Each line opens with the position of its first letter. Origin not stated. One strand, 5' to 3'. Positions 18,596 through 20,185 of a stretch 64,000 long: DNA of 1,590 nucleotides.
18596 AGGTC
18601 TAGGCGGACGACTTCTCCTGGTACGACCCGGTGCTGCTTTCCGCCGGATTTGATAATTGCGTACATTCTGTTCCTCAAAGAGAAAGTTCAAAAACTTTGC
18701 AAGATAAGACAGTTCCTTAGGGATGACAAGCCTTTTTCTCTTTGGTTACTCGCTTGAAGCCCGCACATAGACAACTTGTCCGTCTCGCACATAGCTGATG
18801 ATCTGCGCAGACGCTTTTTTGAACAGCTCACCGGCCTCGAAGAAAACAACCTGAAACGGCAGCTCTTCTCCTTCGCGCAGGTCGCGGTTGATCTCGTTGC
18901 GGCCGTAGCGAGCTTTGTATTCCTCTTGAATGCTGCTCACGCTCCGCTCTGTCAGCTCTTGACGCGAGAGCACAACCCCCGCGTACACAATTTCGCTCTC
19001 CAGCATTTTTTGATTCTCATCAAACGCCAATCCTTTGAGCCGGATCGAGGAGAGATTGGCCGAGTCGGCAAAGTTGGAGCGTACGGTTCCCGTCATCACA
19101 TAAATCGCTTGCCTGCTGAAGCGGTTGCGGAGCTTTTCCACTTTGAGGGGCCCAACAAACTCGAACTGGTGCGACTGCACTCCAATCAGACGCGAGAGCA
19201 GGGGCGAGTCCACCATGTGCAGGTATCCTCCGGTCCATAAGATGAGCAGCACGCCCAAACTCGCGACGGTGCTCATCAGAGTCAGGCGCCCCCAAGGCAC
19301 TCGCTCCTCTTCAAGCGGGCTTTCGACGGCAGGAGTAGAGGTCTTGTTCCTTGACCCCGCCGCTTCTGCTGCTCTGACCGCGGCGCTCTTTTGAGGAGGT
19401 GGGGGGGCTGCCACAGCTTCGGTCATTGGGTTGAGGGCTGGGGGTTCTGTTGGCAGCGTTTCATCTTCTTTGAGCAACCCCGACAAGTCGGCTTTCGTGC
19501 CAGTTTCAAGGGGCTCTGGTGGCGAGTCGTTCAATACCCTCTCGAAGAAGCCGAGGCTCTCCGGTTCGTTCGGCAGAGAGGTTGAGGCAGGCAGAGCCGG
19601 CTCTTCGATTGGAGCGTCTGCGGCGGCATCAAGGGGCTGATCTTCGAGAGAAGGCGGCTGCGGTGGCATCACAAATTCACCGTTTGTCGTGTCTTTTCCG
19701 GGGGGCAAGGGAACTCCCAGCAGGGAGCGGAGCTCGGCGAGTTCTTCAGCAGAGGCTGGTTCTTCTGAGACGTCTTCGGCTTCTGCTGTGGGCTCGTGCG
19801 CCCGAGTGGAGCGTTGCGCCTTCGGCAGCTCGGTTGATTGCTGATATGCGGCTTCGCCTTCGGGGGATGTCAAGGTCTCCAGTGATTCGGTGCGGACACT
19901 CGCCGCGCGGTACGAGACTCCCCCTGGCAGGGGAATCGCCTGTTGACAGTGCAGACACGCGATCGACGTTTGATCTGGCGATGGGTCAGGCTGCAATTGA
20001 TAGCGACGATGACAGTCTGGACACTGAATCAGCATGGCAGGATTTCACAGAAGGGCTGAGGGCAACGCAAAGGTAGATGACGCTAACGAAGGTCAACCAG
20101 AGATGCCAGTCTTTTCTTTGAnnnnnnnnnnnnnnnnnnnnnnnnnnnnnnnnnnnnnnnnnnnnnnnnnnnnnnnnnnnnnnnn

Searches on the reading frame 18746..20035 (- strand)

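Call 42: search_protein_families(library=pfam, proteins=[window:18746-20035:-], max_evalue=0.001)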
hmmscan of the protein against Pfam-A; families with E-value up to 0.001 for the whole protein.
window:18746-20035:- (429 aa): 1 family
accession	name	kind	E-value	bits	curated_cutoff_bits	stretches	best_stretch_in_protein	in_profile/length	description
PF13717.11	Zn_ribbon_4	-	7.9e-05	23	30.3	1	1-34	1-35/36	zinc-ribbon domain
